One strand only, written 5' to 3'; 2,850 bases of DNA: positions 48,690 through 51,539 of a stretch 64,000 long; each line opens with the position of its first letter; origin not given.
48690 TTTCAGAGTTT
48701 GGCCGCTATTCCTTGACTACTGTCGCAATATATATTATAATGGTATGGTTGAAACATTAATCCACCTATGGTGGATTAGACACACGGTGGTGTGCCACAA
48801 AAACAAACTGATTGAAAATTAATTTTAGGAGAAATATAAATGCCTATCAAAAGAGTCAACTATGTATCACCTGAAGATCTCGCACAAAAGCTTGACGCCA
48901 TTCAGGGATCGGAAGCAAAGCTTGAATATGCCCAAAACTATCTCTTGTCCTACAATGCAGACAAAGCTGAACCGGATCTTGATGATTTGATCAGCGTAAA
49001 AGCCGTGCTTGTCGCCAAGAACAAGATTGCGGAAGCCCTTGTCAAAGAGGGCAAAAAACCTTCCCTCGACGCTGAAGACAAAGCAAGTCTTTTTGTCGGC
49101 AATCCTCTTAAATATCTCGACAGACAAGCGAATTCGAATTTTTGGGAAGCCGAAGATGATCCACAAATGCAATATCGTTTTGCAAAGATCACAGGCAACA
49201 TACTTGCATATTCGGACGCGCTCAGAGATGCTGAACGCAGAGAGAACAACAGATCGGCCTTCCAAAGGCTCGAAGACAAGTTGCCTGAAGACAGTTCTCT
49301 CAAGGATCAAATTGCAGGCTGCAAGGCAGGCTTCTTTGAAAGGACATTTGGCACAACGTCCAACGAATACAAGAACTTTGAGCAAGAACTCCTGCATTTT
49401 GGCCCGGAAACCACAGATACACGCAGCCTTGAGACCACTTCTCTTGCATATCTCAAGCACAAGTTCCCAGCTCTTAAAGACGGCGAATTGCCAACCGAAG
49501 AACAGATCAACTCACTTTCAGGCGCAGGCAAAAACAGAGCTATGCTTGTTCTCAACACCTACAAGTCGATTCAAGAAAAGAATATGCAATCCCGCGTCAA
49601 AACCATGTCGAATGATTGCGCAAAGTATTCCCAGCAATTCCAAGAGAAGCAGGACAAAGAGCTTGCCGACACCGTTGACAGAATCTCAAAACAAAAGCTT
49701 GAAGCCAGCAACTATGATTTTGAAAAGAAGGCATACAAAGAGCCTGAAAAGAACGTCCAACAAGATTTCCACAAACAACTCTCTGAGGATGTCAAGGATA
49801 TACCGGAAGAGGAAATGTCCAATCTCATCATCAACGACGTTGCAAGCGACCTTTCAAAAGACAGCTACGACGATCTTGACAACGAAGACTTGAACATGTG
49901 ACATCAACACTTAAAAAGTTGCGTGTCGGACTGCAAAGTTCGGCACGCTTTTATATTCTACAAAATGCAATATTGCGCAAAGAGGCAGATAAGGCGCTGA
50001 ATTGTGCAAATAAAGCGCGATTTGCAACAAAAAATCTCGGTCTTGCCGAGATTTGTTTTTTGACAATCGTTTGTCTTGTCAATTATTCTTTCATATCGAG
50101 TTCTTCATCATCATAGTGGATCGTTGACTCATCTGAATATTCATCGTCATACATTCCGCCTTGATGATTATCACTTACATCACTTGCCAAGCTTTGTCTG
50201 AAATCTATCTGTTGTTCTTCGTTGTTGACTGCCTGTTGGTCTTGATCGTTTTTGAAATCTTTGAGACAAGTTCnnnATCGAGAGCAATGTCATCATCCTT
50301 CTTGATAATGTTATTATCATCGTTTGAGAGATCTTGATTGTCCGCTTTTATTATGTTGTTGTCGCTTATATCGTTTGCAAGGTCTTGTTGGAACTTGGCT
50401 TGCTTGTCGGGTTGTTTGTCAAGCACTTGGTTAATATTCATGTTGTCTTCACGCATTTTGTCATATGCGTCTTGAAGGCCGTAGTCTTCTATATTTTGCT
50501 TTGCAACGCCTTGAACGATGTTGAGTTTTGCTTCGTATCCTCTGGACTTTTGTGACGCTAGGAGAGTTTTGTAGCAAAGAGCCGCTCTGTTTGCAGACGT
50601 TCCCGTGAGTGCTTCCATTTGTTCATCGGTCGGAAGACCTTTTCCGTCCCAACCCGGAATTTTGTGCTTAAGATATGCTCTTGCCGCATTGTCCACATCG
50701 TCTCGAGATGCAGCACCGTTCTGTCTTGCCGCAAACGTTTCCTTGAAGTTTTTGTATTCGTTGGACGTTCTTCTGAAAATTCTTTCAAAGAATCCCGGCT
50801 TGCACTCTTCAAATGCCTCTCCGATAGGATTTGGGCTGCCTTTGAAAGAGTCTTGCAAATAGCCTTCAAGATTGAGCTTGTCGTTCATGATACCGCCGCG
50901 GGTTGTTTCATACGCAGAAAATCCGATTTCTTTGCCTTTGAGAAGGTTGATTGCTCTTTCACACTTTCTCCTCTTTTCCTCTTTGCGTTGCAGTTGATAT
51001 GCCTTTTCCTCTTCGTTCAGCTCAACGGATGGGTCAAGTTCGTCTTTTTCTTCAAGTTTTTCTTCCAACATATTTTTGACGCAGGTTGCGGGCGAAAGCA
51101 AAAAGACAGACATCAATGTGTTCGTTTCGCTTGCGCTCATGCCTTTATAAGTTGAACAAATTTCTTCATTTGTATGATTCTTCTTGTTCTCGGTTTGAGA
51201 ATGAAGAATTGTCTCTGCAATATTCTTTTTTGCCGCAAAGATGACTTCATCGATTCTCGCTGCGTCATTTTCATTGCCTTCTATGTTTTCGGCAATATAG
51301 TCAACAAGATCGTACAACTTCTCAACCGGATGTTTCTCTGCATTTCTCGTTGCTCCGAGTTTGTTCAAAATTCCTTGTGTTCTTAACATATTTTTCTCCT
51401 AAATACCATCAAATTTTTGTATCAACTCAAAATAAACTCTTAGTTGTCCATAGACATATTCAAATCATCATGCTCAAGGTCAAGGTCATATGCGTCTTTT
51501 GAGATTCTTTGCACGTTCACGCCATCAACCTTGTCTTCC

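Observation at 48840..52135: Three paralogous hydrophilic proteins with a shared core and acidic C-terminal tail next to the coupling ATPase: candidate substrates or effectors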

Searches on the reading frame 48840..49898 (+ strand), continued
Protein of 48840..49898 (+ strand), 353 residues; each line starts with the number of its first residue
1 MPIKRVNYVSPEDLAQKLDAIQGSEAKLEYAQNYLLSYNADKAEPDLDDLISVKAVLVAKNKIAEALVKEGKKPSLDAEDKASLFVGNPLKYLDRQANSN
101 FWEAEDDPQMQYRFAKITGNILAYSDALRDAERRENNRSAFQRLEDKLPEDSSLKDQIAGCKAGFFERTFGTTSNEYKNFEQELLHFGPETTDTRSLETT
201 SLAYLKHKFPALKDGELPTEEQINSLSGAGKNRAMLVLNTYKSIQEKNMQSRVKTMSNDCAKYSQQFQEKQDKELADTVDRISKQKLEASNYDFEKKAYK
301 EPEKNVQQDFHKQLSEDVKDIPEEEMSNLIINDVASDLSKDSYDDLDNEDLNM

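Call 80: find_encoding_contigs(protein=P0002, flank=10000, max_places=2)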
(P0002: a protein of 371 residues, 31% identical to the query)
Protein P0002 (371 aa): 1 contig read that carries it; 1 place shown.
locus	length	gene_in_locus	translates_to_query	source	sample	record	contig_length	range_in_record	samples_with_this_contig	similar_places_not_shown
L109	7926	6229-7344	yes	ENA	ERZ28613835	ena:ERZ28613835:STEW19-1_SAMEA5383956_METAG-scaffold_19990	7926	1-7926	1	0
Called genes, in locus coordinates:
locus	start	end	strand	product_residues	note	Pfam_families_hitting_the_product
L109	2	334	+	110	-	?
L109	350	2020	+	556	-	-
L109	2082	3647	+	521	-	-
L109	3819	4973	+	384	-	-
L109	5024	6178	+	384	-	-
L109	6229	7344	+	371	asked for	-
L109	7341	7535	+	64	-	-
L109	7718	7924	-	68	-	?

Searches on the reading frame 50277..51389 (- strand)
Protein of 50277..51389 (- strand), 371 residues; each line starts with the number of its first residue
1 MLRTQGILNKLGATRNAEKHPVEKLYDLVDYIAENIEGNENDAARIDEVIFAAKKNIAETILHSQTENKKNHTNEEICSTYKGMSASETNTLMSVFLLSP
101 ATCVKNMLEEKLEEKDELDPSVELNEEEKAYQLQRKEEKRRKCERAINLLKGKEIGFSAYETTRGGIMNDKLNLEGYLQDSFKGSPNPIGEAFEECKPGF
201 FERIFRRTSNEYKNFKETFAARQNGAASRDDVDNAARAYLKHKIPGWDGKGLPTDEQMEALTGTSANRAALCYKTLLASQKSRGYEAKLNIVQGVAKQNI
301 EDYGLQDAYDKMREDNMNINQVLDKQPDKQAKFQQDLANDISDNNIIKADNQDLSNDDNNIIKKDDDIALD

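Call 4: search_protein_families(library=pfam, proteins=[window:50277-51389:-], max_evalue=1)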
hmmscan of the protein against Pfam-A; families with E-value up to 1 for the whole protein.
window:50277-51389:- (371 aa): 0 families

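Call 6: search_protein_families(library=phrogs, proteins=[window:50277-51389:-], max_evalue=1)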
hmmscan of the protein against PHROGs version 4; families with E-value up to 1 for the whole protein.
window:50277-51389:- (371 aa): 1 family
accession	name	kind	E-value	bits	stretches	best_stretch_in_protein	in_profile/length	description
phrog_35092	-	unknown function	0.19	12.6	1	132-163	27-58/155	-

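Call 7: search_protein_families(library=ncbifam, proteins=[window:50277-51389:-], max_evalue=1)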
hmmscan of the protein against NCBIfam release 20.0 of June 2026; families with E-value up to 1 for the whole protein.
window:50277-51389:- (371 aa): 1 family
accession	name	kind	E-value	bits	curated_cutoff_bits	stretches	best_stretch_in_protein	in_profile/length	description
NF004935.0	PRK06288.1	equivalog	0.063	12.9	343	1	33-154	94-219/270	RNA polymerase sigma factor WhiG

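Call 22: find_related_loci(query=A3, collection=genome_contigs, flank=10000)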
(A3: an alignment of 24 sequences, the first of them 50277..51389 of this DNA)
Query A3 (371 aa) in genome_contigs; peptide patterns used: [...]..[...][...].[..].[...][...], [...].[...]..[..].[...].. (x = any residue, [..] = any of these).
92 stretches matched a pattern; 12 encode a relative of the query (tblastn E <= 1e-3); 12 distinct loci.
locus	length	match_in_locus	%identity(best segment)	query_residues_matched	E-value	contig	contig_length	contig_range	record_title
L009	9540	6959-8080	59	1-371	2e-139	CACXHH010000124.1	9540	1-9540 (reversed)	MAG: uncultured Clostridiales bacterium isolate RUG11260 genome assembly, contig: RUG11260_asm_124, whole genome shotgun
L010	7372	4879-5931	50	1-363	4e-106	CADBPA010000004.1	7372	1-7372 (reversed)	MAG: uncultured Ruminococcus sp. isolate RUG14169 genome assembly, contig: RUG14169_asm_4, whole genome shotgun sequence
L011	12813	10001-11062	42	1-368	3e-76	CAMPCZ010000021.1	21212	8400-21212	MAG: uncultured Clostridia bacterium isolate SRR873610_bin.24_metaWRAP_v1.3_MAG genome assembly, contig: NODE_4294_lengt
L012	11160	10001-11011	41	1-348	3e-73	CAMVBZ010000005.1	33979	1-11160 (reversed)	MAG TPA_asm: uncultured Clostridia bacterium isolate SRR8387715_bin.45_metaWRAP_v1.3_MAG genome assembly, contig: ERZ142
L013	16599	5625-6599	38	1-319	6e-62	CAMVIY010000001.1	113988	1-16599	MAG TPA_asm: uncultured Bacillales bacterium isolate SRR8387721_bin.48_metaWRAP_v1.3_MAG genome assembly, contig: ERZ142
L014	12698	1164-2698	30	1-343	4e-37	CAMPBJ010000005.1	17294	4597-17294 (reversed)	MAG: uncultured Clostridia bacterium isolate SRR873610_bin.38_metaWRAP_v1.3_MAG genome assembly, contig: NODE_6250_lengt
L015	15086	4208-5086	28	20-356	6e-26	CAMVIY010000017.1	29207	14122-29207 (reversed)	MAG TPA_asm: uncultured Bacillales bacterium isolate SRR8387721_bin.48_metaWRAP_v1.3_MAG genome assembly, contig: ERZ142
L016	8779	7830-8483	32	42-272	9e-22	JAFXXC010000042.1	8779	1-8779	MAG: Acholeplasmatales bacterium isolate RGIG6825 Sheep_Rumen-4__c764421, whole genome shotgun sequence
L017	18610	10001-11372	32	161-306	9e-17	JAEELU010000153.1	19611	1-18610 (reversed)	MAG: Acholeplasmatales bacterium isolate Tb.RUG.223 k141_12047234_flag=1_multi=35.0801_len=19611, whole genome shotgun s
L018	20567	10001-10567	29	140-357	4e-15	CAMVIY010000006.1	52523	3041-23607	MAG TPA_asm: uncultured Bacillales bacterium isolate SRR8387721_bin.48_metaWRAP_v1.3_MAG genome assembly, contig: ERZ142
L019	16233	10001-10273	37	189-278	2e-14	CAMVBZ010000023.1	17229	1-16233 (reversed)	MAG TPA_asm: uncultured Clostridia bacterium isolate SRR8387715_bin.45_metaWRAP_v1.3_MAG genome assembly, contig: ERZ142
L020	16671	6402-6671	36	189-281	6e-7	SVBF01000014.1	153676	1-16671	MAG: Erysipelotrichaceae bacterium isolate SIG221 k141_433464, whole genome shotgun sequence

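Call 26: predict_structure(alignment_id=A3)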
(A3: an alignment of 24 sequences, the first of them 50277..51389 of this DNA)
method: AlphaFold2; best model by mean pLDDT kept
length: 371 residues; sequences in the alignment: 24
mean_pLDDT: 80.5   pTM: 0.76
mean pLDDT of the five models: 80.5, 80.5, 78.9, 78.6, 75.7
residues with pLDDT >= 90: 124; 70-90: 181; 50-70: 22; < 50: 44
segments of 3 or more residues with pLDDT < 50: 320-330, 340-371
pLDDT, mean of each block of 10 residues (from residue 1): 88 90 96 87 88 93 84 74 89 93 92 69 78 83 89 85 88 89 85 88 81 95 92 96 91 89 90 94 84 86 85 74 47 54 37 28 33 30
secondary structure, 60 per line:
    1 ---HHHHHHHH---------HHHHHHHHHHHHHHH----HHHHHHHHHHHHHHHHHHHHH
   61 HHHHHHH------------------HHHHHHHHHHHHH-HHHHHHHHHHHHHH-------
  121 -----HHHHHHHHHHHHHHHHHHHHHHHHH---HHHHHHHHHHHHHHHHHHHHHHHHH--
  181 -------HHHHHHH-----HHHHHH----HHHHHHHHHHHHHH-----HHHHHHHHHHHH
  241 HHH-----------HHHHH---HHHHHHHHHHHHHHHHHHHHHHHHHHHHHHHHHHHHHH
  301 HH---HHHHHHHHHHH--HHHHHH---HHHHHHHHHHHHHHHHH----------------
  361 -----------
elements in order: H4-11 H21-35 H40-67 H86-98 H100-113 H126-150 H154-178 H188-194 H200-205 H210-223 H229-243 H255-259 H263-302 H306-316 H319-324 H328-344

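Call 30: fold_search(model_id=the predicted structure, library=pdb)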
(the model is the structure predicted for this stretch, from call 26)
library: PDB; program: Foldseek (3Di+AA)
matches with E <= 10: 303; with E <= 0.001: 0
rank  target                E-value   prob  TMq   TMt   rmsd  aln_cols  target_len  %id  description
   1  9e5c_1t               4.5e-01  0.10  0.12  0.05  40.4       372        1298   13  Cryo-EM structure of 96 nm repeat of microtubule doublet from T. brucei flagellum (released 2025-03-12)
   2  6gy7_C                6.6e-01  0.09  0.12  0.14  31.5       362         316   13  Crystal structure of XaxB from Xenorhabdus nematophil (released 2018-07-25)
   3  8wdf                  7.9e-01  0.18  0.17  0.21  16.8       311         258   12  Chemoreceptor PilJ from Pseudomonas aeruginosa PA14 (released 2024-07-24)
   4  6ek4_B                8.6e-01  0.08  0.11  0.13  28.4       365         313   13  PaxB from Photorhabdus luminescens (released 2018-05-16)
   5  5wiu                  9.3e-01  0.06  0.10  0.10  27.9       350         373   10  Structure of the human D4 Dopamine receptor in complex with Nemonapride (released 2017-10-18)
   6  8r1e_B                9.7e-01  0.08  0.12  0.08  21.8       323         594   11  crystal structure of acyl-CoA dehydrogenase FadE2 mutant (PA0508 M130G E296A Q303A) from Pseudomonas aeruginosa (released 2025-02-19)
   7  6ek4_D                9.7e-01  0.07  0.11  0.13  34.2       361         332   15  PaxB from Photorhabdus luminescens (released 2018-05-16)
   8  5wiv                  1.0e+00  0.07  0.13  0.13  27.3       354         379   10  Structure of the sodium-bound human D4 Dopamine receptor in complex with Nemonapride (released 2017-10-18)
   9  6rz7                  1.0e+00  0.06  0.12  0.12  25.8       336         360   10  Crystal structure of the human cysteinyl leukotriene receptor 2 in complex with ONO-2570366 (F222 space group) (released 2019-12-11)
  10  6dry                  1.2e+00  0.06  0.12  0.11  22.9       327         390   12  Structural Determinants of Activation and Biased Agonism at the 5-HT2B Receptor (released 2018-08-29)
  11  6rz9                  1.2e+00  0.07  0.12  0.13  28.3       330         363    8  Crystal structure of the human cysteinyl leukotriene receptor 2 in complex with ONO-2770372 (released 2019-12-11)
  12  8png_B                1.4e+00  0.07  0.13  0.09  23.5       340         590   13  Crystal structure of the apo acyl-CoA dehydrogenase FadE2 (PA0508) from Pseudomonas aeruginosa (released 2025-01-15)
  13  7wc8                  1.4e+00  0.05  0.11  0.11  26.0       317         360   10  Crystal structure of serotonin 2A receptor in complex with lumateperone (released 2022-01-26)
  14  5kuc                  1.4e+00  0.09  0.16  0.15  22.9       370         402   10  Crystal structure of trypsin activated Cry6Aa (released 2016-08-03)
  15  2z6e_A                1.5e+00  0.06  0.13  0.13  30.7       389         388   10  Crystal Structure of Human DAAM1 FH2 (released 2008-05-27)
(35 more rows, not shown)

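Call 34: search_protein_families(library=pfam, proteins=[L013:6793-8541:+, L016:457-2178:+, L018:16135-17907:-, L020:5229-6887:+], max_evalue=0.1)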
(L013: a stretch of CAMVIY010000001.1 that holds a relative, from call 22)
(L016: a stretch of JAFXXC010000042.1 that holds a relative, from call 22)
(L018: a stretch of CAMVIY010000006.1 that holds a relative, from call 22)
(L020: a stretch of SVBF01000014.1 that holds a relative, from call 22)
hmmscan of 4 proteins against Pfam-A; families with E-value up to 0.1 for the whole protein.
L013:6793-8541:+ (583 aa): 1 family
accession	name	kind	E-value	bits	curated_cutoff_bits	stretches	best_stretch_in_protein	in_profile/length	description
PF13961.12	DUF4219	-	0.095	12.9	27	0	510-528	2-20/27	Domain of unknown function (DUF4219)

L016:457-2178:+ (574 aa): 1 family
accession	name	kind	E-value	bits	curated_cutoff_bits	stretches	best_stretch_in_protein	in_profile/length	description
PF10397.14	ADSL_C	-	0.059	14.1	32.7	0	529-559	32-60/79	Adenylosuccinate lyase C-terminus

L018:16135-17907:- (591 aa): 2 families
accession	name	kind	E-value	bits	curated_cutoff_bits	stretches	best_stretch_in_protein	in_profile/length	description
PF21408.2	MTR4-like_stalk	-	0.021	15.5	24.2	0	46-93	17-63/64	Exosome RNA helicase MTR4-like, stalk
PF21379.2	Gp6-like_1st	-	0.025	14.8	27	1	87-135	7-55/74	Baseplate wedge protein gp6-like, helical domain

L020:5229-6887:+ (553 aa): 2 families
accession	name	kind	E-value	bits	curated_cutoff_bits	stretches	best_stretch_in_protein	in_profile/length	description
PF03496.20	ADPrib_exo_Tox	-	0.0016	18.2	23.4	1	3-120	14-134/196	ADP-ribosyltransferase exoenzyme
PF08439.15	Peptidase_M3_N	-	0.039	14.6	25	0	218-243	25-50/70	Oligopeptidase F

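Call 60: fold_search(model_id=the predicted structure, library=viral)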
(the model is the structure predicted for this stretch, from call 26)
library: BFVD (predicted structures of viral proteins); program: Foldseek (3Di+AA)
matches with E <= 10: 250; with E <= 0.001: 0
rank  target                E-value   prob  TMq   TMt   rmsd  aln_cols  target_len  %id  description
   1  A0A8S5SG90            1.6e-01  0.28  0.18  0.12  25.4       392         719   13  Minor tail protein [Siphoviridae sp. ctxvK3]
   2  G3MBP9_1              2.6e-01  0.18  0.15  0.05  27.2       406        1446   13  Gp183 [Bacillus phage G]
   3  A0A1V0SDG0            3.4e-01  0.16  0.13  0.16  19.3       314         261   11  Uncharacterized protein [Indivirus ILV1]
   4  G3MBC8                4.0e-01  0.11  0.12  0.14  21.4       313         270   13  Gp58 [Bacillus phage G]
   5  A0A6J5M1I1            5.1e-01  0.11  0.12  0.08  25.3       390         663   11  Cell wall hydrolase, SleB [uncultured Caudovirales phage]
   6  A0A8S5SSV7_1          5.6e-01  0.08  0.13  0.08  21.7       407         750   10  Minor tail protein [Myoviridae sp. ctfyA6]
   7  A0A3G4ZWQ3            5.8e-01  0.11  0.11  0.11  20.5       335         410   11  Uncharacterized protein [Edafosvirus sp.]
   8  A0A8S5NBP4            6.4e-01  0.12  0.11  0.08  41.4       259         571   17  STRUCTURAL MAINTENANCE OF CHROMOSOMES PROTEIN [Myoviridae sp. ctx322]
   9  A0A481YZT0            6.4e-01  0.11  0.12  0.16  23.3       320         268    9  Uncharacterized protein [Mimivirus LCMiAC01]
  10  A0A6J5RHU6            6.6e-01  0.10  0.15  0.08  57.2       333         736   13  ABC_ATPase domain containing protein [uncultured Caudovirales phage]
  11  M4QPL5                6.6e-01  0.08  0.13  0.08  28.9       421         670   11  (no name in the UniProt tables at hand)
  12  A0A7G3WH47            9.7e-01  0.06  0.10  0.10  52.1       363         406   12  Uncharacterized protein [Arthronema virus TR020]
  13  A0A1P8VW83            1.0e+00  0.12  0.17  0.12  20.4       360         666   12  (no name in the UniProt tables at hand)
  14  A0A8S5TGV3            1.0e+00  0.06  0.13  0.07  37.2       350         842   12  Uncharacterized protein [Myoviridae sp. ctIty1]
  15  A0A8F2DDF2            1.1e+00  0.09  0.14  0.05  21.4       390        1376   12  (no name in the UniProt tables at hand)
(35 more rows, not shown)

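Call 71: search_dna_similar(query=window:50277-51389:-, collection=plasmids, mode=protein, max_evalue=0.001, max_rows=10)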
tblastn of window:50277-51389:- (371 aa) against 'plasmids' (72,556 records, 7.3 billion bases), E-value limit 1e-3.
No match.

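Call 72: search_dna_similar(query=window:50277-51389:-, collection=phages, mode=protein, max_evalue=0.001, max_rows=10)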
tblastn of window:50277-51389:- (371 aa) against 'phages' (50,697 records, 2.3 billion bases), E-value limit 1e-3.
No match.

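Call 82: find_related_loci(query=A3, collection=viral_contigs, flank=10000)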
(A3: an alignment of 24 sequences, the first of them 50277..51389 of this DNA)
Query A3 (371 aa) in viral_contigs; peptide patterns used: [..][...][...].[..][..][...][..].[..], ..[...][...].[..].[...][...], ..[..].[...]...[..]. (x = any residue, [..] = any of these).
81 stretches matched a pattern, but none encodes a relative of the query by tblastn (E <= 1e-3).
